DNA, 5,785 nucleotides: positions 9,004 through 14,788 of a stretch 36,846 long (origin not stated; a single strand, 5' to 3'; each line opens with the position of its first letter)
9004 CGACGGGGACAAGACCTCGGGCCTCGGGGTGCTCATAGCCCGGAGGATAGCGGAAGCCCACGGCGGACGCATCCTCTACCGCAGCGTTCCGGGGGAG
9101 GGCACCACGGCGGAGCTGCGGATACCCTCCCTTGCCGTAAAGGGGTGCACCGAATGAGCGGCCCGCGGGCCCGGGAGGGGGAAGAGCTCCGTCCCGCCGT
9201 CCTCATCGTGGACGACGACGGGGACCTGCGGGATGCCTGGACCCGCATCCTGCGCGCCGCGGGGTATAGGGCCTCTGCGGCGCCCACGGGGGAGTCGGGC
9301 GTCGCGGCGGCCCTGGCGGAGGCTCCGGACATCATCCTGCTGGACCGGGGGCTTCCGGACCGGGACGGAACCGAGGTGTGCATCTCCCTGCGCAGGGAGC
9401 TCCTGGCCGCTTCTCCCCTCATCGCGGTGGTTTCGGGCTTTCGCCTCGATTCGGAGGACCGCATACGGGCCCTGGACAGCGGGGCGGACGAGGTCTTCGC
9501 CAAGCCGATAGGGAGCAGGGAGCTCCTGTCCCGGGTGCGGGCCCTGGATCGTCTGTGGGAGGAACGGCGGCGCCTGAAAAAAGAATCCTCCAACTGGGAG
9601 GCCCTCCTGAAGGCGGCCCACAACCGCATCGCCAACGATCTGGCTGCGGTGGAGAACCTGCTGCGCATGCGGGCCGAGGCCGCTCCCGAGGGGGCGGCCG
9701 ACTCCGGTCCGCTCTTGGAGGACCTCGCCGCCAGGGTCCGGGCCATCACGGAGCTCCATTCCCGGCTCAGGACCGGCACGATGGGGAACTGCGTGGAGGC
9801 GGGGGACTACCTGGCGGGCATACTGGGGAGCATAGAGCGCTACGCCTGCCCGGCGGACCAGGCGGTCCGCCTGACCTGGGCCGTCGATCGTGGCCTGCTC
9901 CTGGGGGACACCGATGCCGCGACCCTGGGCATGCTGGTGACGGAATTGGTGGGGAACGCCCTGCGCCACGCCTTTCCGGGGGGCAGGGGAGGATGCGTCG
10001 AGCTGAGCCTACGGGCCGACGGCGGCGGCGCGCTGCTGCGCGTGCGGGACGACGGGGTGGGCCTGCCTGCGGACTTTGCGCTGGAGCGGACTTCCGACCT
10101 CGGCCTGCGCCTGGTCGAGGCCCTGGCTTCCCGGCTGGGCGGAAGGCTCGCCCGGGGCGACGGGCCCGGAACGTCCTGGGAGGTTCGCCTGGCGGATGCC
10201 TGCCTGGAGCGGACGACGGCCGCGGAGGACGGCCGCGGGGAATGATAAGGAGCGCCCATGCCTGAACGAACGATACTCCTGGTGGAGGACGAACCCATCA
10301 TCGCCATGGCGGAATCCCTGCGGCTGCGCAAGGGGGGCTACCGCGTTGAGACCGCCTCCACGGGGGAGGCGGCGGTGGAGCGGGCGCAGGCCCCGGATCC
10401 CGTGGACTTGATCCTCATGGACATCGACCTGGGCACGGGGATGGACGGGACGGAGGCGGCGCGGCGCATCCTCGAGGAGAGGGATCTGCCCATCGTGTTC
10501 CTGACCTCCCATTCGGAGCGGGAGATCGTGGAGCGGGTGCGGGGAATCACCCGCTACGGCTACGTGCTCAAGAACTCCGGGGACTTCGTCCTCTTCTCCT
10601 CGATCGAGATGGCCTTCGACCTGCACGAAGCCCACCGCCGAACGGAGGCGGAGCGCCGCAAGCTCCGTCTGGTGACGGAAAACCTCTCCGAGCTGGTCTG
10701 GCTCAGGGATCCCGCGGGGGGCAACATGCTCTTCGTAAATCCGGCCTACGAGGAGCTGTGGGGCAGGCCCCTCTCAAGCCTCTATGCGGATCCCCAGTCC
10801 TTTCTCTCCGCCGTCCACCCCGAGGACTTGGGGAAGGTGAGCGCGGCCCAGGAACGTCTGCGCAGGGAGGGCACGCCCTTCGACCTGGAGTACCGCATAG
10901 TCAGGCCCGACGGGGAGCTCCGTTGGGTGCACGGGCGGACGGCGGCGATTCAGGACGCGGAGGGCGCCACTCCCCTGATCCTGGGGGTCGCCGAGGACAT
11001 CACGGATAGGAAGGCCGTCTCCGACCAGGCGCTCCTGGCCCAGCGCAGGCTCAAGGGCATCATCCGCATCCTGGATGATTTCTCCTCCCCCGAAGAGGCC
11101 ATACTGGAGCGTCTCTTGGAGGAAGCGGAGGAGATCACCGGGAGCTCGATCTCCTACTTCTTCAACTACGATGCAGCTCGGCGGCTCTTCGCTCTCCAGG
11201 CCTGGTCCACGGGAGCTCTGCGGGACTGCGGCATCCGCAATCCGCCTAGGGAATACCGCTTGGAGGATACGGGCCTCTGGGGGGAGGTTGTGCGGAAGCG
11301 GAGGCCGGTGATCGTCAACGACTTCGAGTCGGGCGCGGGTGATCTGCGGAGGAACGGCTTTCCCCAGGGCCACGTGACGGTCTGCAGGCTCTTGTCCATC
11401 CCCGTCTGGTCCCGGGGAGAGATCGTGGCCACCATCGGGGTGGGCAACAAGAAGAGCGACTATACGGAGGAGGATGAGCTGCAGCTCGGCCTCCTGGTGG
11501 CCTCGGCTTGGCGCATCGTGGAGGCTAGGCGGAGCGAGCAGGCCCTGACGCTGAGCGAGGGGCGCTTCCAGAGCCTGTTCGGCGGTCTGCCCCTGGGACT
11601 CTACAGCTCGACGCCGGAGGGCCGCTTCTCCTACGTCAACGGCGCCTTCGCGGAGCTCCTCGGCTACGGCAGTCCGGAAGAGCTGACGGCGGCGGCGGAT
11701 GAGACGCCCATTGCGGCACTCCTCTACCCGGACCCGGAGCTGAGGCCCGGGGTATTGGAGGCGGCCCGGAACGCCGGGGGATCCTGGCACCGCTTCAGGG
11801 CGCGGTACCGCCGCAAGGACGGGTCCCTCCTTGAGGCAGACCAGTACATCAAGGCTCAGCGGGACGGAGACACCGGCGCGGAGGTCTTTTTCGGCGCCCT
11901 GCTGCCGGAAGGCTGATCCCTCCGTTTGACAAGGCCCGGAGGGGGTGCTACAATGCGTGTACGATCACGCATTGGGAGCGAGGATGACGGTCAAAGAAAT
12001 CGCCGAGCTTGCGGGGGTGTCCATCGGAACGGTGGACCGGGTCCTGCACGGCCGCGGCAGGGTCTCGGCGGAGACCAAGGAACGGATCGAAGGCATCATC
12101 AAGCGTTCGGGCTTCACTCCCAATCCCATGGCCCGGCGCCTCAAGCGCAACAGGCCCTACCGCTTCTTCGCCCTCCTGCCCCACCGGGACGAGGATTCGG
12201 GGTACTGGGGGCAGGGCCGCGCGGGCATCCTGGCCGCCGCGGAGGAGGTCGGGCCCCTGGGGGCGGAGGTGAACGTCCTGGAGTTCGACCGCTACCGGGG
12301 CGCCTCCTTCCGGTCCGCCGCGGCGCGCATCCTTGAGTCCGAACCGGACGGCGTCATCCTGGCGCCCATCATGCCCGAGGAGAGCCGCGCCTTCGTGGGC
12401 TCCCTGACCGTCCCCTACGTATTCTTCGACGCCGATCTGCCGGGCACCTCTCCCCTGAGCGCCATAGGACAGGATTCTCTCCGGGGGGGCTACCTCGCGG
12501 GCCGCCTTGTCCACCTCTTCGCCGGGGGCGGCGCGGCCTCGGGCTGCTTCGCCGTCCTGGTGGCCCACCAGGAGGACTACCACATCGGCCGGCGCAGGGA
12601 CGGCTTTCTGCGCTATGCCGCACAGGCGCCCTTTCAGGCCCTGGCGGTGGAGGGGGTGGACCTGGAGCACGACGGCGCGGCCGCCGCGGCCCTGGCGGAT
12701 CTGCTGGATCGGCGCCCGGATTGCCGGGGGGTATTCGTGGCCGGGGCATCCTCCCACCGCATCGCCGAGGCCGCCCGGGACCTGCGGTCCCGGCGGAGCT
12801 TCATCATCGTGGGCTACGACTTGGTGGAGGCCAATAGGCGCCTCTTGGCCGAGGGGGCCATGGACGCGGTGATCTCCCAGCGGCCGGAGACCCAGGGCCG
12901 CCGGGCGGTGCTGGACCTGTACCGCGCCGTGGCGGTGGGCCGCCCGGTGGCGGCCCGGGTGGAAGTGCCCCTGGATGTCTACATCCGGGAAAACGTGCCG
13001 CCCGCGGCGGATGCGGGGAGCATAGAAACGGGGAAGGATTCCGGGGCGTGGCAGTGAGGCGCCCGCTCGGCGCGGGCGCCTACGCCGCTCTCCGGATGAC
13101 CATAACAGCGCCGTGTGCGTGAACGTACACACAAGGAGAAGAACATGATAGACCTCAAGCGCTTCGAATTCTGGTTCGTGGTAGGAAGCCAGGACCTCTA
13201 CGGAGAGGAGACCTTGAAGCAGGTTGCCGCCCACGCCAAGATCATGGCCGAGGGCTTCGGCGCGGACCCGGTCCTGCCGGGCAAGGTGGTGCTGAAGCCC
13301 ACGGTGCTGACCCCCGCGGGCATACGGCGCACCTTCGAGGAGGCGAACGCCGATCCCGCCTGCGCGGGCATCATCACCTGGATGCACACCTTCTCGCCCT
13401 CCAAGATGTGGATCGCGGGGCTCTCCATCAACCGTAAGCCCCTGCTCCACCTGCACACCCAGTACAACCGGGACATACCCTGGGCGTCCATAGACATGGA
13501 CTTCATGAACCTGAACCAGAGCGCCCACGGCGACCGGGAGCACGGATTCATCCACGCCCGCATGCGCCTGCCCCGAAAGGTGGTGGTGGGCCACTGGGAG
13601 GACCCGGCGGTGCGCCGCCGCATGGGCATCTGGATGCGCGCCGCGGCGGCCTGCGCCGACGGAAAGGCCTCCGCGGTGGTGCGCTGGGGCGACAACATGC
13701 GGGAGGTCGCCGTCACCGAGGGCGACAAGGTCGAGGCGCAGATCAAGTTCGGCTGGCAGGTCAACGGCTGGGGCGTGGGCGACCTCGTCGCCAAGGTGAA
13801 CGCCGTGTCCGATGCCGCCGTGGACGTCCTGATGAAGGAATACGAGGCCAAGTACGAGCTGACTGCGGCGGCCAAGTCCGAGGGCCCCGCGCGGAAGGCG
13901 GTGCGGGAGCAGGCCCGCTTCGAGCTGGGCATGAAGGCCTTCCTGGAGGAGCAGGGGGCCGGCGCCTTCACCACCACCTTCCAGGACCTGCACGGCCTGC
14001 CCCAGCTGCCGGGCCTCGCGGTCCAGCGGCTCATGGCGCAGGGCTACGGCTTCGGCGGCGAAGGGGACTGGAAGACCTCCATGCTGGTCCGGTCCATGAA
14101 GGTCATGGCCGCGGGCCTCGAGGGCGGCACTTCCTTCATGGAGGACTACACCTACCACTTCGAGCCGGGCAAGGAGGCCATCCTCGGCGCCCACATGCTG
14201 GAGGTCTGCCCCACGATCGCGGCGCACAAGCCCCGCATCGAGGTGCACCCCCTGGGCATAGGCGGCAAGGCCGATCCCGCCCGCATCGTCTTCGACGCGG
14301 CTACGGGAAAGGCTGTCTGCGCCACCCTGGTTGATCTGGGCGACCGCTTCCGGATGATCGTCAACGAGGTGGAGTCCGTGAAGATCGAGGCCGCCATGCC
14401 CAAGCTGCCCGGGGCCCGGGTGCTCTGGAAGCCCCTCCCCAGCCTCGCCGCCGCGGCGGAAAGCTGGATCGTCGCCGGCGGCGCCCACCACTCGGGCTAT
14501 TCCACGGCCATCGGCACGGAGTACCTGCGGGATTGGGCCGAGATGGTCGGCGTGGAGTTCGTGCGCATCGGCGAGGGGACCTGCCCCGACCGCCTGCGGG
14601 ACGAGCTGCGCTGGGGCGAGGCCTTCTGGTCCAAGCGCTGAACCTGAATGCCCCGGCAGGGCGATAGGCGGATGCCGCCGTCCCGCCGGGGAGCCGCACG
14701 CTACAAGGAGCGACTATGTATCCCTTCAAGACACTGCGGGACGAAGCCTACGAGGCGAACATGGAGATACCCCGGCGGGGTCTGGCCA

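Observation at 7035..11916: CarH-type B12 photoreceptor module without a DNA-binding domain, translationally coupled to a soluble kinase cascade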

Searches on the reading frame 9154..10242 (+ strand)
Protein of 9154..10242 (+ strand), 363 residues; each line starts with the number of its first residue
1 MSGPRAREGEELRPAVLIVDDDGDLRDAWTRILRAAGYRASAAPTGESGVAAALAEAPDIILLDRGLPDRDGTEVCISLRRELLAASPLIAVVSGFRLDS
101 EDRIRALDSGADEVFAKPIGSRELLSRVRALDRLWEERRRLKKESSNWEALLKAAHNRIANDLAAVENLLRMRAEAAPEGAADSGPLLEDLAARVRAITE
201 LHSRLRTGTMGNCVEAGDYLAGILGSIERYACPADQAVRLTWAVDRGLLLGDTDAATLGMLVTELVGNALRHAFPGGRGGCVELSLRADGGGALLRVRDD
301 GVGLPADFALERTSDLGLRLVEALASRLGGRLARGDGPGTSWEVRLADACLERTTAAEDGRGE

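Call 3: search_protein_families(library=pfam, proteins=[window:9154-10242:+], max_evalue=0.01)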
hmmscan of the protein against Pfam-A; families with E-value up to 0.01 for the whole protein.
window:9154-10242:+ (363 aa): 5 families
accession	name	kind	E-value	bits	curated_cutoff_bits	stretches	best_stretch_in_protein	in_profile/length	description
PF00072.30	Response_reg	-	2.6e-19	69.8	30.2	1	16-129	1-111/111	Response regulator receiver domain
PF02518.31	HATPase_c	-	8.7e-11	42.7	26.4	1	254-346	2-107/111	Histidine kinase-, DNA gyrase B-, and HSP90-like ATPase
PF13581.12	HATPase_c_2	-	3.3e-08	34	27.4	1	248-328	22-112/127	Histidine kinase-like ATPase domain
PF07568.18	HisKA_2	-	2.7e-06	27.8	22.3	1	156-227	3-72/76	Histidine kinase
PF23198.2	PDE8A_N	-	0.007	16.7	29.6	0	25-112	22-112/147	PDE8A-like, N-terminal domain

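Call 4: search_protein_families(library=ncbifam, proteins=[window:9154-10242:+], max_evalue=0.01)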
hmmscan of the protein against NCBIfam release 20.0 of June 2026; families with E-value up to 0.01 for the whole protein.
window:9154-10242:+ (363 aa): 90 families (the best 25 are shown)
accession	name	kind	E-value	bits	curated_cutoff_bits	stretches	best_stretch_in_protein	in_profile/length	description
NF040689.1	MtrAB_MtrA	equivalog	3.5e-21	75.6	300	1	16-136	1-117/219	MtrAB system response regulator MtrA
TIGR02154.1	PhoB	equivalog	2.2e-19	69.7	296.2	1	15-138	4-126/226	phosphate regulon transcriptional regulator PhoB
NF008296.0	PRK11083.1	equivalog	5.5e-19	68.5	273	1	13-144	3-130/228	two-component system response regulator CreB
NF041733.1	resp_reg_CseB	equivalog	1.2e-18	67.4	350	1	15-146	2-129/228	two-component system response regulator CseB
NF007820.0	PRK10529.1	equivalog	2.9e-18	66.1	325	1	15-133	3-117/225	two-component system response regulator KdpE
NF045944.1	ResRegRpaBCyano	equivalog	2.9e-18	66.1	330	1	17-153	1-132/229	response regulator transcription factor RpaB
NF007005.1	PRK09468.1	equivalog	2.6e-17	63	331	1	15-133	5-120/237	osmolarity response regulator transcription factor OmpR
NF007982.1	PRK10710.1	equivalog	3.5e-17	62.7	380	1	13-168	7-161/235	envelope stress response regulator BaeR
NF007135.0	PRK09581.1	equivalog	6.3e-17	61.5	474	1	15-144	4-132/457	PleD family two-component system response regulator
NF007928.2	PRK10643.1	equivalog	6.6e-17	61.9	330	1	16-137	3-121/216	two-component system response regulator PmrA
NF040534.1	resp_reg_YycF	equivalog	7.3e-17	61.4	340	1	16-144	3-127/231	response regulator YycF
TIGR01387.1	cztR_silR_copR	subfamily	1.9e-15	57.1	279.2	1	16-136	1-118/218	heavy metal response regulator transcription factor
NF008034.0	PRK10766.1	equivalog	3.1e-14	53.1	275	1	15-135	4-118/231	two-component system response regulator TorR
NF045991.1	RespRegCtrARhodob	equivalog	5.8e-14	52.4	350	1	16-133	3-117/224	response regulator transcription factor CtrA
NF008567.0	PRK11517.1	equivalog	6.2e-14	51.9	353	1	16-133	3-116/223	response regulator transcription factor HprR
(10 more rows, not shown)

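Call 55: search_protein_families(library=pfam, alignment_id=A4, max_evalue=0.0001)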
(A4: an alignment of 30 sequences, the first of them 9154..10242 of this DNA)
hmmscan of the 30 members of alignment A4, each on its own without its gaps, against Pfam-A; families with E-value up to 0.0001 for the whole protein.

A. member 1, window:9154-10242:+ (363 aa): 4 families
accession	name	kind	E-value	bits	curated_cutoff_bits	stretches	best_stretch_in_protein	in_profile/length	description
PF00072.30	Response_reg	-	2.6e-19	69.8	30.2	1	16-129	1-111/111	Response regulator receiver domain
PF02518.31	HATPase_c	-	8.7e-11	42.7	26.4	1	254-346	2-107/111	Histidine kinase-, DNA gyrase B-, and HSP90-like ATPase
PF13581.12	HATPase_c_2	-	3.3e-08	34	27.4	1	248-328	22-112/127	Histidine kinase-like ATPase domain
PF07568.18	HisKA_2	-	2.7e-06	27.8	22.3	1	156-227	3-72/76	Histidine kinase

B. families by the number of members that match (of 30 scanned): 22 families
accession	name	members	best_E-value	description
PF00072.30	Response_reg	30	4.4e-69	Response regulator receiver domain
PF13426.13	PAS_9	20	2.2e-80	PAS domain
PF00989.32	PAS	18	2.9e-72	PAS fold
PF08448.16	PAS_4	18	1.3e-61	PAS fold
PF02518.31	HATPase_c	16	4.1e-32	Histidine kinase-, DNA gyrase B-, and HSP90-like ATPase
PF13188.13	PAS_8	14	6.8e-44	PAS domain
PF08447.18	PAS_3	13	6.2e-87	PAS fold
PF00512.31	HisKA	13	1.8e-23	His Kinase A (phospho-acceptor) domain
PF01590.32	GAF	10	2.1e-22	GAF domain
PF13185.12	GAF_2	9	1e-29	GAF domain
PF13492.12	GAF_3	6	1.1e-20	GAF domain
PF12860.13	PAS_7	6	2e-12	PAS fold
PF23198.2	PDE8A_N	5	1.1e-06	PDE8A-like, N-terminal domain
PF13596.12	PAS_10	4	8.6e-08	PAS domain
PF24820.1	Diguanyl_cycl_sensor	3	5.4e-12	Diguanylate cyclase-like sensor domain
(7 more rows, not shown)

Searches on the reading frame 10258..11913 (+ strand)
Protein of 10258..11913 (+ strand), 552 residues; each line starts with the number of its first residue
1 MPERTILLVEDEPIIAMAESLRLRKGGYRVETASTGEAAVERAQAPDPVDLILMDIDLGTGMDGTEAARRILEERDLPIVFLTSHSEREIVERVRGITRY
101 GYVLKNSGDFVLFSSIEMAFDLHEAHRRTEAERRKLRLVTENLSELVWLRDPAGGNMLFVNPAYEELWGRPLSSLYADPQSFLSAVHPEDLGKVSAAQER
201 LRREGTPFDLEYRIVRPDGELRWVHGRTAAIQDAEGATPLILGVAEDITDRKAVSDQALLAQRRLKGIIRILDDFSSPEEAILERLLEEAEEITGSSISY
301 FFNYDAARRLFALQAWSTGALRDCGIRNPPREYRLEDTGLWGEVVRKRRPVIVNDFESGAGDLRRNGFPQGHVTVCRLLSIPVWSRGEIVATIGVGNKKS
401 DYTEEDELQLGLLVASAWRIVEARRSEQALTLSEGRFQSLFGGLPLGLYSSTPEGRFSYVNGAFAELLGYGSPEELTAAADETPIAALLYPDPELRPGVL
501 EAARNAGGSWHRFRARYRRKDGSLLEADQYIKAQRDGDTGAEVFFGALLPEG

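Call 3: search_protein_families(library=pfam, proteins=[window:10258-11913:+], max_evalue=0.01)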
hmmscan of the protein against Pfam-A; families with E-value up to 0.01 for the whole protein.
window:10258-11913:+ (552 aa): 8 families
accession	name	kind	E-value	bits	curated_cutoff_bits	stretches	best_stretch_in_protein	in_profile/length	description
PF08447.18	PAS_3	-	2e-25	89.3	25.6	2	158-244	2-88/89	PAS fold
PF13185.12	GAF_2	-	3.7e-24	85.9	28.6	1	278-422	3-136/136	GAF domain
PF00072.30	Response_reg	-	7.1e-18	65.2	30.2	1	6-110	1-104/111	Response regulator receiver domain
PF00989.32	PAS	-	1.2e-14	54.7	22.6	2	136-248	3-113/113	PAS fold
PF13188.13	PAS_8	-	4.2e-13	49.1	21.8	2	135-175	2-38/65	PAS domain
PF13426.13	PAS_9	-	4.1e-11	43.5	27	1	148-250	5-103/103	PAS domain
PF08448.16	PAS_4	-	1.3e-10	41.9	23.1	1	155-252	15-109/110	PAS fold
PF01590.32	GAF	-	8.1e-08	33.3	22.4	1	280-415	3-127/133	GAF domain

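Call 4: search_protein_families(library=ncbifam, proteins=[window:10258-11913:+], max_evalue=0.01)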
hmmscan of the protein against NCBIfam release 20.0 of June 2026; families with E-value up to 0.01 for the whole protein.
window:10258-11913:+ (552 aa): 69 families (the best 25 are shown)
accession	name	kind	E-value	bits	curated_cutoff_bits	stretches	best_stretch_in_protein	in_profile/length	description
TIGR00229.1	sensory_box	domain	2.2e-22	79.5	22.9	2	132-253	3-121/126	PAS domain S-box protein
NF041880.1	EPS_EpsF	equivalog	1.8e-19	69.6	900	1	23-255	15-265/492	response regulator EpsF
NF006623.1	PRK09191.1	subfamily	3e-16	59.9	240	1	5-88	139-222/258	PhyR family response regulator anti-anti-sigma factor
NF007298.0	PRK09776.1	equivalog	1.1e-13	50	1135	1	167-256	461-548/1111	diguanylate cyclase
NF053781.1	cdiGMPphdstlr2612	equivalog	1.1e-13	49.8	1600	1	135-258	457-582/1268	Tlr1612 family c-di-GMP phosphodiesterase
NF041733.1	resp_reg_CseB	equivalog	1.3e-12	47.6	350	1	5-120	2-115/228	two-component system response regulator CseB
NF008296.0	PRK11083.1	equivalog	1.9e-12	47.1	273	1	3-97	3-93/228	two-component system response regulator CreB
NF052573.1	HisKinEspAMyxo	equivalog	4.6e-12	44.8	1400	1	165-259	160-253/755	serine histidine kinase EspA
NF040534.1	resp_reg_YycF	equivalog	9.2e-12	44.7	340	1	5-127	2-122/231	response regulator YycF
NF041777.1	sens_FixL_Rhizob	equivalog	1.4e-11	43.7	850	1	178-274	38-134/485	sensor protein FixL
NF052574.1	HisKinEspCMyxo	equivalog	3.1e-11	42.2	1200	2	152-263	304-413/785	serine histidine kinase EspC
NF040689.1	MtrAB_MtrA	equivalog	3.8e-11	42.7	300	1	6-96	1-87/219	MtrAB system response regulator MtrA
NF033120.0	vanR_FM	exception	4.2e-11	42.9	460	1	3-87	3-85/231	vancomycin resistance response regulator transcription factor, VanR-F/VanR-M family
NF008302.0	PRK11091.1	equivalog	9.9e-11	40.5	838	1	3-84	525-608/779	aerobic respiration two-component sensor histidine kinase ArcB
NF045944.1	ResRegRpaBCyano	equivalog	4.7e-10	39.2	330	1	7-98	1-88/229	response regulator transcription factor RpaB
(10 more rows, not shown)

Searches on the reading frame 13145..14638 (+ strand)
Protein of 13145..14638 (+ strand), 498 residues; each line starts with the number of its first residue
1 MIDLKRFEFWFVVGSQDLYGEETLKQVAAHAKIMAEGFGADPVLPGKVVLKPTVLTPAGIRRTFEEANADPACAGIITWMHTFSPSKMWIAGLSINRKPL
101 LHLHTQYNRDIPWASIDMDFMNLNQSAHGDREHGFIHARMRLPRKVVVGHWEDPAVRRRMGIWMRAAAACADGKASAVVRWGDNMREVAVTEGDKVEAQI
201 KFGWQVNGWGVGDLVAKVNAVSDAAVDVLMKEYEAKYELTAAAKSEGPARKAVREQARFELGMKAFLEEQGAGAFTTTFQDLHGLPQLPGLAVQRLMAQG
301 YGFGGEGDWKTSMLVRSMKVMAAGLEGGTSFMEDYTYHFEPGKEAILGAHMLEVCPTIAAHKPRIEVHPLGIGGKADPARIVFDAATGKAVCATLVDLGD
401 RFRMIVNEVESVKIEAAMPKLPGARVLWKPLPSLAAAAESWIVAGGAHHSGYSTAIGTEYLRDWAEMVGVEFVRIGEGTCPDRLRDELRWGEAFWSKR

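Call 69: find_homologous_proteins(query=window:13145-14638:+, max_evalue=1e-50)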
Query window:13145-14638:+ (498 aa): 8000 proteins with E <= 1e-50 among 8000 candidates; the best 120 are listed.
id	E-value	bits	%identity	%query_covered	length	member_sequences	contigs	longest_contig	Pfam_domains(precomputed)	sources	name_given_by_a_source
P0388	0.0e+0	1022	87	100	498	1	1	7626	PF02610.22,PF24856.2,PF11762.15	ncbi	-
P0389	0.0e+0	1021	87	100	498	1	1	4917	PF02610.22,PF24856.2,PF11762.15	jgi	-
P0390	0.0e+0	1015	86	100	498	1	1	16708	PF02610.22,PF24856.2,PF11762.15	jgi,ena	-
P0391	0.0e+0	1014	87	100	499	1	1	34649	PF02610.22,PF24856.2,PF11762.15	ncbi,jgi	ncbi:MAG: L-arabinose isomerase [Treponemataceae bacterium]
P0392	0.0e+0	1013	87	100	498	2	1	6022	PF02610.22,PF24856.2,PF11762.15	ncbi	-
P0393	2.0e-298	1008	86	100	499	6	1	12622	PF02610.22,PF24856.2,PF11762.15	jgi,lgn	-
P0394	3.1e-297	1004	87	100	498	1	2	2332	PF02610.22,PF24856.2,PF11762.15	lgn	-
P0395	4.5e-296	1001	86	99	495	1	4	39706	PF02610.22,PF24856.2,PF11762.15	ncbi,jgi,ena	-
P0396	2.3e-295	998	86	100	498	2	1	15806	PF02610.22,PF24856.2,PF11762.15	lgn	-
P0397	2.8e-295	998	86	99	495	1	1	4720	PF02610.22,PF24856.2,PF11762.15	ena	-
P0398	4.7e-295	997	86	100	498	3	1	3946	PF02610.22,PF24856.2,PF11762.15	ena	-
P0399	6.8e-295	997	86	100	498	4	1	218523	PF02610.22,PF24856.2,PF11762.15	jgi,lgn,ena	-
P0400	6.7e-294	993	86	100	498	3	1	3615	PF02610.22,PF24856.2,PF11762.15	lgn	-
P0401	6.8e-290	980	84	100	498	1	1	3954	PF02610.22,PF24856.2,PF11762.15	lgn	-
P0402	3.4e-288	975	83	100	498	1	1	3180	PF02610.22,PF24856.2,PF11762.15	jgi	jgi:L-arabinose isomerase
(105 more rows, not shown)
